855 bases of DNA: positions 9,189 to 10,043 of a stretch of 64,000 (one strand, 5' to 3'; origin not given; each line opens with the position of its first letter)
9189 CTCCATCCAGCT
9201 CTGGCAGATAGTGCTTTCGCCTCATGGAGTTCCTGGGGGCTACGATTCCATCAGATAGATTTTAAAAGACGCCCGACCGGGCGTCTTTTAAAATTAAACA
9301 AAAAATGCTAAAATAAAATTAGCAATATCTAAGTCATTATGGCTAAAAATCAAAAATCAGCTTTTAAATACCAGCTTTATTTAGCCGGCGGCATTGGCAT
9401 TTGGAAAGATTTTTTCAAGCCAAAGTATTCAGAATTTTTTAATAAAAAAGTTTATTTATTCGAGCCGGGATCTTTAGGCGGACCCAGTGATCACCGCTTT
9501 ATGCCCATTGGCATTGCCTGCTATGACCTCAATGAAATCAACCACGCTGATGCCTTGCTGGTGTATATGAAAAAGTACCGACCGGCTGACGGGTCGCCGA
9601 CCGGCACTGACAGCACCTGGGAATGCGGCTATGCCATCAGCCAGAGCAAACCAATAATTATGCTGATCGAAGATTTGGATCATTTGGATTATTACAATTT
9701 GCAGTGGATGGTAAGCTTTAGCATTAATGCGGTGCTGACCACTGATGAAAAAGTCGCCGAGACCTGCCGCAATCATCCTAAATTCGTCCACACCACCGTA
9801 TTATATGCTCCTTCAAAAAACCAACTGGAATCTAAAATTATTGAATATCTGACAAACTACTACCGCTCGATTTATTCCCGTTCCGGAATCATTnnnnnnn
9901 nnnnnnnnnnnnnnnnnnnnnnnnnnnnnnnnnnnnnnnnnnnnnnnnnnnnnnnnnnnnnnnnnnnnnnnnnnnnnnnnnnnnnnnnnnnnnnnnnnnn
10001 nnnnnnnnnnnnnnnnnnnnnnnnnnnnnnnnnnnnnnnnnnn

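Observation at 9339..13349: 663-aa fusion of a nucleoside-deoxyribosyltransferase/LOG-like domain with a polyprenyl-diphosphate-synthase-like domain, converging on a hypothetical / 5'-nucleotidase / CYTH operon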

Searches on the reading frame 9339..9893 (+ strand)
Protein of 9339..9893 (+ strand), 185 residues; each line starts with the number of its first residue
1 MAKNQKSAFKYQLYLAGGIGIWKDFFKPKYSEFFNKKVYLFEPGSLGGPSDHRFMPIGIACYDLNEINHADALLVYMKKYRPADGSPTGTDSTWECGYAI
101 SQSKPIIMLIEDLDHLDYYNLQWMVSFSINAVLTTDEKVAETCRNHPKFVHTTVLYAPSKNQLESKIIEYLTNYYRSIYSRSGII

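Call 42: search_solved_structures(query=A3, max_evalue=1, show_alignments=3)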
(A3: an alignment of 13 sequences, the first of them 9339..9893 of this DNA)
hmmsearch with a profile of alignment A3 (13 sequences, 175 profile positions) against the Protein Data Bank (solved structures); distinct sequences matched with E-value up to 1: 23.
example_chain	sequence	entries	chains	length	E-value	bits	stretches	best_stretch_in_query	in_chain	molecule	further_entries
2a0k_A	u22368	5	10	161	0.0032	20.3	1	29-112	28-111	Nucleoside 2-deoxyribosyltransferase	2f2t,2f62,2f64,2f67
8rh3_A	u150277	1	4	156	0.0048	19.7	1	5-109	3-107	Nucleoside 2-deoxyribosyltransferase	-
8qc0_A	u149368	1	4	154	0.0052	19.6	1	6-109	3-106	Nucleoside 2-deoxyribosyltransferase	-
8pqr_B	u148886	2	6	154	0.0076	19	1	9-109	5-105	Nucleoside 2-deoxyribosyltransferase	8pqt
7o62_A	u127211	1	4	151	0.014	18.2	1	5-128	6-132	Chains: A,B,C,D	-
9emw_A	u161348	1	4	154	0.018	17.8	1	33-109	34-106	Nucleoside 2-deoxyribosyltransferase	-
6qai_A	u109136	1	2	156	0.023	17.5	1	51-109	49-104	2-Deoxyribosyltransferase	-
9emx_A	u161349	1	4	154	0.024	17.4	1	34-109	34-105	Nucleoside 2-deoxyribosyltransferase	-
8pqp_A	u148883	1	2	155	0.031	17.1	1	6-109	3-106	Nucleoside 2-deoxyribosyltransferase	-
8pqq_C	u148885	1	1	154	0.044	16.6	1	6-109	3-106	Nucleoside 2-deoxyribosyltransferase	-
8pqq_A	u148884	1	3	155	0.044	16.5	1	6-109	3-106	Nucleoside 2-deoxyribosyltransferase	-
4jem_A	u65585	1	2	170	0.045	16.5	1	28-114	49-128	CMP/hydroxymethyl CMP hydrolase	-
4jel_A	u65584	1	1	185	0.046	16.5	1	28-114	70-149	CMP/hydroxymethyl CMP hydrolase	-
8pqs_A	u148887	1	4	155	0.055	16.2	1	6-109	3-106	Nucleoside 2-deoxyribosyltransferase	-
4ohr_A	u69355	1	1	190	0.059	16.1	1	28-114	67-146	CMP/hydroxymethyl CMP hydrolase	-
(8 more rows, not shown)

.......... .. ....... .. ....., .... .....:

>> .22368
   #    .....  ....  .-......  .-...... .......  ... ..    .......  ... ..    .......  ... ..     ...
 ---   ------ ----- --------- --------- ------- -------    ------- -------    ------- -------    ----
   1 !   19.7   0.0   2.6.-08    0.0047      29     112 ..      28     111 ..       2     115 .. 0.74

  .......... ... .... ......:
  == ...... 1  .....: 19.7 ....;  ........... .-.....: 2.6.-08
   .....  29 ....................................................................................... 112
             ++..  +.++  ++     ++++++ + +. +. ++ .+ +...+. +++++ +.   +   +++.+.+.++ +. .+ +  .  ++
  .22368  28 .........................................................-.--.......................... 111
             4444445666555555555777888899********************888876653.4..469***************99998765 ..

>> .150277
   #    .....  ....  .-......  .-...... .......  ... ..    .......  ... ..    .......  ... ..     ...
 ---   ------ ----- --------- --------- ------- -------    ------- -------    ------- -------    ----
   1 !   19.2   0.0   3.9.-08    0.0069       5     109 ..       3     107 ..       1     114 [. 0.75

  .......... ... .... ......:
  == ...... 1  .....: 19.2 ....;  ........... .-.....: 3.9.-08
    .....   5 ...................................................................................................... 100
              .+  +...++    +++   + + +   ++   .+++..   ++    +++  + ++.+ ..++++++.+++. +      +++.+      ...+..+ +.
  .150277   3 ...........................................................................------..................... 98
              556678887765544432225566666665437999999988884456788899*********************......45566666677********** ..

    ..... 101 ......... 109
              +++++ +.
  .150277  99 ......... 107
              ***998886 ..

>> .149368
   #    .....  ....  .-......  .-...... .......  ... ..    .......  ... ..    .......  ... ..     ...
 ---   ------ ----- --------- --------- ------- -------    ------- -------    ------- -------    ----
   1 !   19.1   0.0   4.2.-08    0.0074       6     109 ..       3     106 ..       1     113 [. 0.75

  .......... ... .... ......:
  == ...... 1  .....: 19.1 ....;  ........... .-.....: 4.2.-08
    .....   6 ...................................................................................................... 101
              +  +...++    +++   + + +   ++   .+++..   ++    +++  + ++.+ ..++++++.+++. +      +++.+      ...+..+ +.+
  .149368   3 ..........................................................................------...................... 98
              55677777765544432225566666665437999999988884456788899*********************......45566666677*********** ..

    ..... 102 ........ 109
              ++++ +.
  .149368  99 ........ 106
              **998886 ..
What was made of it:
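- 9621..9623 (+): Codon of Glu95 in the motif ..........; aligns with the catalytic nucleophile Glu of NDTs. HMMER alignments to 2a0k and 8rh3 (call 42).
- On NDT family (PF05014 / PF15891): E95, Y14 and D71 align with the corresponding residues of 8rh3 and 2a0k (call 42).
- Closest known: Nucleoside 2'-deoxyribosyltransferases and related N-glycosidases. Same: Tyr14, Asp71 and Glu95 align with the NDT catalytic Tyr, Asp and Glu (call 42).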

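Call 46: find_homologous_proteins(query=A3, max_evalue=0.001)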
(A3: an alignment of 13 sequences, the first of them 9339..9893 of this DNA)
Query A3 (13 sequences) (185 aa, profile of the alignment): 25 proteins with E <= 0.001 among 1005 candidates.
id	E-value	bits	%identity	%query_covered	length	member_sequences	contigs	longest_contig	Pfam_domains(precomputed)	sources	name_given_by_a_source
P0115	4.0e-72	259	65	95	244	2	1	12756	PF05014.22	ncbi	-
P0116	1.7e-71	257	69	97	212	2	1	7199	PF05014.22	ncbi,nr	ncbi:hypothetical protein GYA13_04550, partial [Candidatus Kuenenbacteria bacterium]|nr:hypothetical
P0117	2.7e-67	244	51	89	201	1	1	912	PF05014.22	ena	-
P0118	1.0e-65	238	59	80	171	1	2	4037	PF15891.12,PF05014.22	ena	-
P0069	1.0e-64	235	35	90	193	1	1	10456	-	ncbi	-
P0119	2.2e-62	228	70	78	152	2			PF05014.22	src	-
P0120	2.7e-62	227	48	87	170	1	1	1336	PF15891.12,PF05014.22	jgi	jgi:nucleoside 2-deoxyribosyltransferase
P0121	1.5e-60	222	49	87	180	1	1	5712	PF05014.22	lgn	-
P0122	3.8e-60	220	46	91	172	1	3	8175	PF05014.22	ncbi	-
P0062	5.2e-58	213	54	71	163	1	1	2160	PF05014.22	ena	-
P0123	2.8e-57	211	68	72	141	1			PF05014.22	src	-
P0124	1.3e-50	189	45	86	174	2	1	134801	-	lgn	-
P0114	2.5e-42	162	29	79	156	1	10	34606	PF15891.12,PF05014.22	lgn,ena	-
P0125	1.7e-35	140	68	59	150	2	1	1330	-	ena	-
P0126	4.6e-31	126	23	81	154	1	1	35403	PF15891.12,PF05014.22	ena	-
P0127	1.6e-30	124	29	70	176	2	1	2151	PF15891.12,PF05014.22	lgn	-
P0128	2.1e-29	120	23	90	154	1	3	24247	PF15891.12,PF05014.22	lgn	-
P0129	2.2e-29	120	25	81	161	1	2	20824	PF05014.22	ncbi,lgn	-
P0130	3.5e-29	120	25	91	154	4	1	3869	PF15891.12,PF05014.22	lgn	-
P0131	2.8e-28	117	28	48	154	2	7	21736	PF05014.22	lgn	-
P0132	4.9e-28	116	34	50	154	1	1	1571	PF05014.22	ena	-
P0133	1.1e-27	115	25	45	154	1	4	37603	PF15891.12,PF05014.22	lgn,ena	-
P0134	2.1e-26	110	32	65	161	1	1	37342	PF15891.12,PF05014.22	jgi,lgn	jgi:nucleoside 2-deoxyribosyltransferase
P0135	1.2e-25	108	32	35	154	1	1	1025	PF05014.22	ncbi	-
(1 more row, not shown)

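Call 48: find_encoding_contigs(protein=P0124, flank=6000, max_places=1)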
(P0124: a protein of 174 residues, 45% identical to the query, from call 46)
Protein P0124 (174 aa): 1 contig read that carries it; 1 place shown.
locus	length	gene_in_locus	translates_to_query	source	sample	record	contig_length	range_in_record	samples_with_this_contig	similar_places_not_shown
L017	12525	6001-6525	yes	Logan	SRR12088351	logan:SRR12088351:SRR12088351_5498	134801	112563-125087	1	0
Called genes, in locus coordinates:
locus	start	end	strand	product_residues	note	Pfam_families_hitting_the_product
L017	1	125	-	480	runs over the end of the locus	PF00989:PAS, PF13188:PAS_8, PF08448:PAS_4, PF13426:PAS_9, PF00512:HisKA, PF02518:HATPase_c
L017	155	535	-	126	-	PF00072:Response_reg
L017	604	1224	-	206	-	PF04542:Sigma70_r2, PF08281:Sigma70_r4_2, PF04545:Sigma70_r4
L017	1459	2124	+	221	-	PF01471:PG_binding_1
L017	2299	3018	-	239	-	-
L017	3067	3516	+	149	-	PF21549:PRDM2_PR, PF00856:SET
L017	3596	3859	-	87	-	-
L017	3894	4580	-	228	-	PF04402:SIMPL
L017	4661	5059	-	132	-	PF03073:TspO_MBR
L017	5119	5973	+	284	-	PF01040:UbiA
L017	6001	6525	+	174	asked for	-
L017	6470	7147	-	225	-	PF06414:Zeta_toxin, PF08433:KTI12 (faint), PF13238:AAA_18 (weak), PF13671:AAA_33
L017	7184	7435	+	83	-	PF13376:OmdA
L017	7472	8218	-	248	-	PF00376:MerR, PF13411:MerR_1, PF07739:TipAS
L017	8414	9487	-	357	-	-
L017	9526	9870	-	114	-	-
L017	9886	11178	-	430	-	PF00860:Xan_ur_permease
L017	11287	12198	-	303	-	PF00850:Hist_deacetyl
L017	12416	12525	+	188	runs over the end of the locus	-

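Call 50: find_encoding_contigs(protein=P0122, flank=6000, max_places=1)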
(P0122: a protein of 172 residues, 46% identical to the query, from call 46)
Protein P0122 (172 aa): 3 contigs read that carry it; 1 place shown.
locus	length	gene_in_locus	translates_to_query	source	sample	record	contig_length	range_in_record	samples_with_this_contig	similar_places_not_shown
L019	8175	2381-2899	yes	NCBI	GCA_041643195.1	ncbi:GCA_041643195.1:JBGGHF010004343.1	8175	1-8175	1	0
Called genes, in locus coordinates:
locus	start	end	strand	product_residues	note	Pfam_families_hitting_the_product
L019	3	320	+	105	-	?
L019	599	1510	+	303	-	PF01040:UbiA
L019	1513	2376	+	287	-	PF01040:UbiA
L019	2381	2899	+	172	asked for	PF05014:Nuc_deoxyrib_tr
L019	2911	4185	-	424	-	PF00501:AMP-binding (weak)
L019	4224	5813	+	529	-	PF20154:LNT_N, PF00795:CN_hydrolase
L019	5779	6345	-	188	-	PF04191:PEMT (weak)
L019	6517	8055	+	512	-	PF00221:Lyase_aromatic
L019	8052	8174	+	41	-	?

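Call 54: search_protein_families(library=ncbifam, proteins=[L017:5119-5973:+, L019:599-1510:+, L019:1513-2376:+, L019:2911-4185:-, L019:5779-6345:-], max_evalue=0.0001)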
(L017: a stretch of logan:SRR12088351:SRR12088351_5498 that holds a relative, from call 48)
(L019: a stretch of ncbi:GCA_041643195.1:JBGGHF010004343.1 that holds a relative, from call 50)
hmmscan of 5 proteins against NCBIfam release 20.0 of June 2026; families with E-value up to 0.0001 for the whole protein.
L017:5119-5973:+ (284 aa): 8 families
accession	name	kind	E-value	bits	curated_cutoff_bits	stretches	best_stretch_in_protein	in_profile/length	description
NF009516.0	PRK12875.1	equivalog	3.7e-49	167.3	205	1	6-279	17-281/292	prenyltransferase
NF010119.0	PRK13595.1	equivalog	7.6e-31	107.7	248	1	3-278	9-277/292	prenyltransferase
NF009608.0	PRK13105.1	equivalog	2.8e-24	85.8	217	1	6-245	9-241/291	prenyltransferase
NF004617.0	PRK05951.1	equivalog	6.1e-07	28.9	239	1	7-263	15-274/306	prenyltransferase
NF009521.0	PRK12882.1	equivalog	5.7e-06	25.8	296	1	51-228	44-216/280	geranylgeranylglycerol-phosphate geranylgeranyltransferase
TIGR01475.1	ubiA_other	subfamily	6.1e-06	25.9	180.8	1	46-252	32-233/282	UbiA-like polyprenyltransferase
NF009524.0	PRK12886.1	equivalog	1.6e-05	24.4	387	1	60-253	52-238/291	prenyltransferase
TIGR01474.1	ubiA_proteo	equivalog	2.5e-05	23.9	275.45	1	69-242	60-234/282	4-hydroxybenzoate octaprenyltransferase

L019:599-1510:+ (303 aa): 5 families
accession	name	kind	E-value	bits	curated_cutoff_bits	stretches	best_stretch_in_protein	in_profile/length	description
NF009516.0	PRK12875.1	equivalog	8.2e-52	176.1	205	1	18-301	11-287/292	prenyltransferase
NF010119.0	PRK13595.1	equivalog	4.1e-34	118.4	248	1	14-257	2-240/292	prenyltransferase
NF009608.0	PRK13105.1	equivalog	1.1e-21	77.3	217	1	23-301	8-287/291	prenyltransferase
NF009523.0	PRK12884.1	equivalog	3.5e-09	36.2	269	1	42-266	22-234/279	prenyltransferase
TIGR01475.1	ubiA_other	subfamily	6.3e-06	25.8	180.8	1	43-301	16-278/282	UbiA-like polyprenyltransferase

L019:1513-2376:+ (287 aa): 6 families
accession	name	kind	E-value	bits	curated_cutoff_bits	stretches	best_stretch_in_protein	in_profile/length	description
NF009516.0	PRK12875.1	equivalog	1.5e-41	142.4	205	1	8-251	19-257/292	prenyltransferase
NF009608.0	PRK13105.1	equivalog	1.2e-26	93.5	217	1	7-283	10-287/291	prenyltransferase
NF010119.0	PRK13595.1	equivalog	8.7e-21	74.7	248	1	3-268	9-269/292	prenyltransferase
NF009523.0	PRK12884.1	equivalog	2.2e-09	36.9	269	1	9-141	7-130/279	prenyltransferase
TIGR01475.1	ubiA_other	subfamily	8.2e-07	28.7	180.8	1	20-277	15-276/282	UbiA-like polyprenyltransferase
TIGR02235.1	menA_cyano-plnt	equivalog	9.6e-05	21.8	225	1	29-135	21-129/285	2-carboxy-1,4-naphthoquinone phytyltransferase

L019:2911-4185:- (424 aa): 5 families
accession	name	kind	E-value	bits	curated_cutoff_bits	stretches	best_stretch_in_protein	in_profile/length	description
NF041878.1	paak_haloarch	equivalog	1.4e-18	66.7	700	2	157-376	172-394/427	phenylacetate--CoA ligase PaaK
NF045666.1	DVU1553_fam_AMP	equivalog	3.9e-17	62.3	300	1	17-293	37-324/331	DVU_1553 family AMP-dependent CoA ligase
NF053551.1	FlxY_rubin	equivalog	4e-13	48.9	520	1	254-362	277-380/424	flexirubin biosynthesis putative acyl-CoA ligase FlxY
TIGR02155.1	PA_CoA_ligase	equivalog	5.1e-11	41.7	646.3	1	160-388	170-403/422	phenylacetate--CoA ligase PaaK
NF041217.1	BagE_FevW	exception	4.7e-06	25.8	800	1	188-339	198-346/424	bagremycin/ferroverdin synthetase BagE/FevW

L019:5779-6345:- (188 aa): 1 family
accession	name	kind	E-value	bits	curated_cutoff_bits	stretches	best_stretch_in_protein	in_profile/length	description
NF040696.1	isopcys_mtase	equivalog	7.9e-07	29.1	160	1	107-187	114-189/190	protein-S-isoprenylcysteine O-methyltransferase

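Call 55: search_protein_families(library=padloc, proteins=[P0124, P0122], max_evalue=0.01)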
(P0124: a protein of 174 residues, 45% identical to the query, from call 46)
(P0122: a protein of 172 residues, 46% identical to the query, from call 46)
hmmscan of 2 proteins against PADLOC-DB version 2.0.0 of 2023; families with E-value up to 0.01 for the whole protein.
P0124 (174 aa): 0 families

P0122 (172 aa): 0 families
